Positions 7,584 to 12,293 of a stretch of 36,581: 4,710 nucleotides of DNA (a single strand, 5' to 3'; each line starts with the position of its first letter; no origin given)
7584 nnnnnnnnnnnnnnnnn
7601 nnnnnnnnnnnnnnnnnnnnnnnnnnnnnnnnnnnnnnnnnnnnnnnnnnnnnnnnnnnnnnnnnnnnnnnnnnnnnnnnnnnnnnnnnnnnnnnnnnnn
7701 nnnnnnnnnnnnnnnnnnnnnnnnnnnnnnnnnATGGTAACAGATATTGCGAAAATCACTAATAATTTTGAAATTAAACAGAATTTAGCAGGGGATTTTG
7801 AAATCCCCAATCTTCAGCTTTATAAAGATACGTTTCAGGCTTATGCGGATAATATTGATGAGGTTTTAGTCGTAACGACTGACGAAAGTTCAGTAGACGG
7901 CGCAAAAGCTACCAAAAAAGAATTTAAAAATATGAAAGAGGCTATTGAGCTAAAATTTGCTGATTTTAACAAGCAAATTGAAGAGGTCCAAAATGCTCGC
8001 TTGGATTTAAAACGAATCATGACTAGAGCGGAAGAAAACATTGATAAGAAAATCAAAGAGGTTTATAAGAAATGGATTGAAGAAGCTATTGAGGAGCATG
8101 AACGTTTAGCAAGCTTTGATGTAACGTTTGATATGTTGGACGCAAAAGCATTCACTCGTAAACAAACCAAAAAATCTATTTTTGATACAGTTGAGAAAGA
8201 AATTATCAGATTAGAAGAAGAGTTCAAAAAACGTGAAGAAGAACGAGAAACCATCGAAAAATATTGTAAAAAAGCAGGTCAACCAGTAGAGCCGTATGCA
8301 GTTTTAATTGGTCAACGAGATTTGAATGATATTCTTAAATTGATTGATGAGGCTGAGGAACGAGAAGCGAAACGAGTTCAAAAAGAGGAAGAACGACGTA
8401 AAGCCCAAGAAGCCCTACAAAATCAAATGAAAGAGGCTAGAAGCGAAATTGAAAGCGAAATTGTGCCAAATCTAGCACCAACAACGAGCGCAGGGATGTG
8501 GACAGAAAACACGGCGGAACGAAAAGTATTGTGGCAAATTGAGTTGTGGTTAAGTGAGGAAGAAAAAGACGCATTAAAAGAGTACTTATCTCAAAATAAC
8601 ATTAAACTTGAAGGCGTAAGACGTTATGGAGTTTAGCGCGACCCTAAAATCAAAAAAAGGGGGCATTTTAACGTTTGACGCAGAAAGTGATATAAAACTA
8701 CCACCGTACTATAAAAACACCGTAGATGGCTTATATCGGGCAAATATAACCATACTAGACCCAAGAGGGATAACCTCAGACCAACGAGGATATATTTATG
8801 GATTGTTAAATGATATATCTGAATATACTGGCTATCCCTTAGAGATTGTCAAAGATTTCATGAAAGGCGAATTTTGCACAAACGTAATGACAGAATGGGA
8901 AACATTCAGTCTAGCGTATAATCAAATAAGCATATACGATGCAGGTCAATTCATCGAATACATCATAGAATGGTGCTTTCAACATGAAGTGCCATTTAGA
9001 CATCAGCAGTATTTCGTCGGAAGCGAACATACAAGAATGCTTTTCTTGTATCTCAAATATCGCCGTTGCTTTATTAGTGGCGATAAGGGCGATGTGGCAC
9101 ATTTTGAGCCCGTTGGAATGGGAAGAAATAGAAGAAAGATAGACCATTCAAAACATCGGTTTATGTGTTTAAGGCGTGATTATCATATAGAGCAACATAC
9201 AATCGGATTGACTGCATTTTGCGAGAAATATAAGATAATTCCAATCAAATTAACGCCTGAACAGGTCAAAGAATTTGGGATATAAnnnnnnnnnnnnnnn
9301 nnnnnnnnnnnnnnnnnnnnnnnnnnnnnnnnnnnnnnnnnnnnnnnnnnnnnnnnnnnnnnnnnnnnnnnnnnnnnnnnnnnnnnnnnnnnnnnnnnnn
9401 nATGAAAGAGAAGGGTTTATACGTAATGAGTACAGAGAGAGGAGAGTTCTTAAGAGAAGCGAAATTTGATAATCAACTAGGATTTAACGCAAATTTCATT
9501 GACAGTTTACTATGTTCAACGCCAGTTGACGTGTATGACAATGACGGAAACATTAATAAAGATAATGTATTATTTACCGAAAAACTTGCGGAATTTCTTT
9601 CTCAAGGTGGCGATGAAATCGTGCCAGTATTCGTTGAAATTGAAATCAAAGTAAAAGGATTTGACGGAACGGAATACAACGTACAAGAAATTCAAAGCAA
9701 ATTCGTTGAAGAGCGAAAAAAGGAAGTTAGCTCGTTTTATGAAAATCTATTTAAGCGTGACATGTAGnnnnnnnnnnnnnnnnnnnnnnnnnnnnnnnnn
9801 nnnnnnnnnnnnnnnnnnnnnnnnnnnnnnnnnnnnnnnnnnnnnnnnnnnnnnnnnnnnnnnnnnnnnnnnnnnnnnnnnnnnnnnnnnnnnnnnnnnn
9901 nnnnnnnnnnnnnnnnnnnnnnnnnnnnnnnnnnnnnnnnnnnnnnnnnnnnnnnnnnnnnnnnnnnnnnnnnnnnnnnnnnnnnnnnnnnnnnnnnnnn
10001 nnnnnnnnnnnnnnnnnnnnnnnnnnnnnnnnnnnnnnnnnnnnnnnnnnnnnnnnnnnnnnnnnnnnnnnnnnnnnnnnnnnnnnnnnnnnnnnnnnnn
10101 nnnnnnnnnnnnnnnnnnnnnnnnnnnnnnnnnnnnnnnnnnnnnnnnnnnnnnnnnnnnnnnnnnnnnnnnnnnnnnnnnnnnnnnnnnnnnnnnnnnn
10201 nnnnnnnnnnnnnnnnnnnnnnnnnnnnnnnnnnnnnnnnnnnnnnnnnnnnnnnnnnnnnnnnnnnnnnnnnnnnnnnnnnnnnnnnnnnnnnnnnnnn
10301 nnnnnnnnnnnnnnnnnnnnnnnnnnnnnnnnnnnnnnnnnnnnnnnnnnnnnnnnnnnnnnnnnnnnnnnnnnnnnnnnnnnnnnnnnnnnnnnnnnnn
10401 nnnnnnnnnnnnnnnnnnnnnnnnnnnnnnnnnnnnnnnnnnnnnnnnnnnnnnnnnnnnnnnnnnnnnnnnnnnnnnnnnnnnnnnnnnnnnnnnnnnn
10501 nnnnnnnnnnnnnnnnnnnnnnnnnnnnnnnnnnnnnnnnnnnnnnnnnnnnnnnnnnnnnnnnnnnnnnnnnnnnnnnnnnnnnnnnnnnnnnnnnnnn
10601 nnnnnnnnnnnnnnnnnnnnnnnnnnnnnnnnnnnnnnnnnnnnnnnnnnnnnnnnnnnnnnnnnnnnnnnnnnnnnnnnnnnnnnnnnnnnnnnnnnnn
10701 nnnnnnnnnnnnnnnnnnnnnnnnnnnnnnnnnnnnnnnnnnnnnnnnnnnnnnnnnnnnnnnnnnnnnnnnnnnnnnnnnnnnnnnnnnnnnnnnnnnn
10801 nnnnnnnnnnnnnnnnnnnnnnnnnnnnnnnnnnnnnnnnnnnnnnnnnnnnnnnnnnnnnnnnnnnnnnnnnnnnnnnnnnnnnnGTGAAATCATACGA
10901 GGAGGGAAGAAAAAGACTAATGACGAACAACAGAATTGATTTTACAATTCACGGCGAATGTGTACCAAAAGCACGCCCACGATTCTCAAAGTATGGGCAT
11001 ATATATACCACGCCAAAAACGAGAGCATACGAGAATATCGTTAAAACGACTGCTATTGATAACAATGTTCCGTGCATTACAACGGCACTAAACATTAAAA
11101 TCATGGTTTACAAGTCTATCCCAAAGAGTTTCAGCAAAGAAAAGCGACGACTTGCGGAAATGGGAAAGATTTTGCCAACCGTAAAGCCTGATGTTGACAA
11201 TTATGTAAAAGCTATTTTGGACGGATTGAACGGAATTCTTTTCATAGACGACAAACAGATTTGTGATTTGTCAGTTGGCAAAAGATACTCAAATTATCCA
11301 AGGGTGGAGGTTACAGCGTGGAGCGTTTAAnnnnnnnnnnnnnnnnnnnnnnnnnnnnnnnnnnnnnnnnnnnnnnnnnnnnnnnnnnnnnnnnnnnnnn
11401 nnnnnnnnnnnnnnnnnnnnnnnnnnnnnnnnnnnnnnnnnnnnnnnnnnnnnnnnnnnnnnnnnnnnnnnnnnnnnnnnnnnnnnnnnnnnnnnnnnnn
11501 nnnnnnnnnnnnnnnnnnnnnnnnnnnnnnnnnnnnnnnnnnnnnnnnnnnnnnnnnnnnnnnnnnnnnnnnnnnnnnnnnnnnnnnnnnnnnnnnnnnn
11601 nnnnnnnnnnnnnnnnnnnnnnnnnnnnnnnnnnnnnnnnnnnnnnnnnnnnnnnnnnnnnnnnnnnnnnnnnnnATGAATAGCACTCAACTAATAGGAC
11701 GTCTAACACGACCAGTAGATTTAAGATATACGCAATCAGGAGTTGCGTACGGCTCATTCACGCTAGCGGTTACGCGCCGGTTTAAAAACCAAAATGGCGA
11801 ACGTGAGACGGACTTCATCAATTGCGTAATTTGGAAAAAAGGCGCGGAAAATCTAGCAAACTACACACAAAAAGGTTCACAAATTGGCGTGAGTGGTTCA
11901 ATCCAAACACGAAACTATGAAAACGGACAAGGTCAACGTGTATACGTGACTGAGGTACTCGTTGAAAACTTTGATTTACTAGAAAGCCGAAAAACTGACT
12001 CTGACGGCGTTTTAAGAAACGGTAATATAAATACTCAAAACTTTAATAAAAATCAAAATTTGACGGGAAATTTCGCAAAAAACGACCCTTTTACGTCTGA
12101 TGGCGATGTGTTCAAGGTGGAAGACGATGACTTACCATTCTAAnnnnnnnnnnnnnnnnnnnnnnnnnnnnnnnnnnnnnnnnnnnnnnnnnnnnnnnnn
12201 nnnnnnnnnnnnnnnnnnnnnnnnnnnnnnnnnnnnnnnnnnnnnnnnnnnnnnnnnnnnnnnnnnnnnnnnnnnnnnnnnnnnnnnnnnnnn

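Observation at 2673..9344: Five copies of a ~55-bp early promoter cassette with a conserved spacer and conserved 5' leader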

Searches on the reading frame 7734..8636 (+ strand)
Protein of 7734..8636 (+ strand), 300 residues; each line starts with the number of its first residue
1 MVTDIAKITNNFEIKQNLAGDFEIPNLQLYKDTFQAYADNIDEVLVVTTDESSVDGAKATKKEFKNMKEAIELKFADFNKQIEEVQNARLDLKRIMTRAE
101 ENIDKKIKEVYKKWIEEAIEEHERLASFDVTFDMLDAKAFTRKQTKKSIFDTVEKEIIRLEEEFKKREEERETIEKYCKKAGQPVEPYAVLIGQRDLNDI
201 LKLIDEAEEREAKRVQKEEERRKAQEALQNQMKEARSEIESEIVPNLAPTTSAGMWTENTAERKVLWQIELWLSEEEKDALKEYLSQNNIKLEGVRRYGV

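Call 18: search_protein_families(library=pfam, proteins=[window:7734-8636:+], max_evalue=0.01)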
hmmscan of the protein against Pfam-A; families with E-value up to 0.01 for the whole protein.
window:7734-8636:+ (300 aa): 0 families

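Call 30: search_protein_families(library=phrogs, proteins=[window:7734-8636:+], max_evalue=0.001)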
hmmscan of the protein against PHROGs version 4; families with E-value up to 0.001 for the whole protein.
window:7734-8636:+ (300 aa): 1 family
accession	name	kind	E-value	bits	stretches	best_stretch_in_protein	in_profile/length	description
phrog_674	-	unknown function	2.7e-14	54.2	1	64-295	72-311/312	-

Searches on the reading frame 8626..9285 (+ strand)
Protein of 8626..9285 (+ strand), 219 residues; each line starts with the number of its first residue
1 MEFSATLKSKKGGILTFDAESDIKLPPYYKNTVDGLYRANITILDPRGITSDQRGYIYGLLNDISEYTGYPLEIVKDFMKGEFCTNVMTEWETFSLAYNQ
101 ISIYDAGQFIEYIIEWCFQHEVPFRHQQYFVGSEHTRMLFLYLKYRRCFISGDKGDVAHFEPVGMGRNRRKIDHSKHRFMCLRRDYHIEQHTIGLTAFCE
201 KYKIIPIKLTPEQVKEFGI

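Call 18: search_protein_families(library=pfam, proteins=[window:8626-9285:+], max_evalue=0.01)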
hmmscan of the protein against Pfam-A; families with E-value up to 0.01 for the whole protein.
window:8626-9285:+ (219 aa): 1 family
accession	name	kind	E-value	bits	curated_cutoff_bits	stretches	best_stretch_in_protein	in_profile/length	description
PF16784.11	HNHc_6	-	3.6e-34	118.6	26.6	1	38-214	20-198/204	Putative HNHc nuclease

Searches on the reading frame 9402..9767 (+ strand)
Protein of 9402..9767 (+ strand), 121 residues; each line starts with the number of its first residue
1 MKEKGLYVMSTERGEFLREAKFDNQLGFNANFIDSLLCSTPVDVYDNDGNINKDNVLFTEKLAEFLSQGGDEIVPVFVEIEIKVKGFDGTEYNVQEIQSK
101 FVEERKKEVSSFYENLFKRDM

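Call 18: search_protein_families(library=pfam, proteins=[window:9402-9767:+], max_evalue=0.01)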
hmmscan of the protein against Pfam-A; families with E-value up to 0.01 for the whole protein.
window:9402-9767:+ (121 aa): 0 families

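Call 30: search_protein_families(library=phrogs, proteins=[window:9402-9767:+], max_evalue=0.001)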
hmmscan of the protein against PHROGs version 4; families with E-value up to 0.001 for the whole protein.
window:9402-9767:+ (121 aa): 1 family
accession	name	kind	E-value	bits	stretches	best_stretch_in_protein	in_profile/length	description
phrog_2486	-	unknown function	7e-05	24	1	6-104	8-97/110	-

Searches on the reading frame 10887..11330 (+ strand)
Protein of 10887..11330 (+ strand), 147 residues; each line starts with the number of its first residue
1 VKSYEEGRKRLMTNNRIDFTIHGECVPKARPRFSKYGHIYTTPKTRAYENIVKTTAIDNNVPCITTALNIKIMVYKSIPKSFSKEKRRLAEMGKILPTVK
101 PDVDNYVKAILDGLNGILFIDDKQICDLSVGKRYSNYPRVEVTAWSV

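Call 30: search_protein_families(library=phrogs, proteins=[window:10887-11330:+], max_evalue=0.001)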
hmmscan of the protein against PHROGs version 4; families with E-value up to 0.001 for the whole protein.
window:10887-11330:+ (147 aa): 5 families
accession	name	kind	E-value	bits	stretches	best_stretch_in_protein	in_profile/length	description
phrog_140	-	DNA, RNA and nucleotide metabolism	7.9e-43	147.6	1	8-144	30-165/219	RusA-like Holliday junction resolvase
phrog_24390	-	unknown function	1.1e-08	36.3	1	100-144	11-55/62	-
phrog_34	-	DNA, RNA and nucleotide metabolism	4.4e-06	27.5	1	38-143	100-190/259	RusA-like Holliday junction resolvase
phrog_11894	-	DNA, RNA and nucleotide metabolism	3.7e-05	25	0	24-126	10-99/122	RusA-like Holliday junction resolvase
phrog_3055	-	DNA, RNA and nucleotide metabolism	0.00029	21.3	1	99-132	159-193/233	RusA-like Holliday junction resolvase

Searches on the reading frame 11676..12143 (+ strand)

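Call 30: search_protein_families(library=phrogs, proteins=[window:11676-12143:+], max_evalue=0.001)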
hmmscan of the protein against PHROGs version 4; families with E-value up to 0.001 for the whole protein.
window:11676-12143:+ (155 aa): 5 families
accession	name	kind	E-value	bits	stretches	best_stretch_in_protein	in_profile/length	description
phrog_44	-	DNA, RNA and nucleotide metabolism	1e-55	190.4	1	1-155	87-228/271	single strand DNA binding protein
phrog_25370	-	unknown function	4.5e-16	59.3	1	1-47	2-48/48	-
phrog_27667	-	DNA, RNA and nucleotide metabolism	9.3e-15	55.6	1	70-106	2-38/61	single strand DNA binding protein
phrog_26861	-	unknown function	0.00021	21.6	1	40-83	168-210/242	-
phrog_12631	-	DNA, RNA and nucleotide metabolism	0.00026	22.1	1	2-33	31-62/78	single strand DNA binding protein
